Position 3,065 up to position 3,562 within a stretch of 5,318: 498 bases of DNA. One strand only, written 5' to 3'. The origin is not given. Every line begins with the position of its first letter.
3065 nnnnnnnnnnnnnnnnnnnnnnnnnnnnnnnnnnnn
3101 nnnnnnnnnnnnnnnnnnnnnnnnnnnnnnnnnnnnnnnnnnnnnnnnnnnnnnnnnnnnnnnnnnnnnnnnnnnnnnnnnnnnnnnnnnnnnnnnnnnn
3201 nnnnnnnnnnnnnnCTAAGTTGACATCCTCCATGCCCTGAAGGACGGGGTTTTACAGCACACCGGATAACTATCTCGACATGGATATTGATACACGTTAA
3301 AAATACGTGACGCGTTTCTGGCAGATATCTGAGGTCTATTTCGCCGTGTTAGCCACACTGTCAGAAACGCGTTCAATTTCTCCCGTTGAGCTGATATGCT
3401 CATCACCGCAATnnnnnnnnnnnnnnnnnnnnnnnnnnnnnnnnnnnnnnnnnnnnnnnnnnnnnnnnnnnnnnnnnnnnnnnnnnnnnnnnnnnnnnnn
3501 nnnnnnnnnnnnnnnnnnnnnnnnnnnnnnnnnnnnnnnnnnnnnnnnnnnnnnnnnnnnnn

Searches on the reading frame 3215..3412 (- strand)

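Call 50: search_protein_families(library=pfam, proteins=[window:3215-3412:-], max_evalue=0.1)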
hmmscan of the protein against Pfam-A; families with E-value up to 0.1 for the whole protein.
window:3215-3412:- (65 aa): 1 family
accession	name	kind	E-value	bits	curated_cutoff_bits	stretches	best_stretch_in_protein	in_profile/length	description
PF06853.17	DUF1249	-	0.052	14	25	0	4-22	90-108/116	Protein of unknown function (DUF1249)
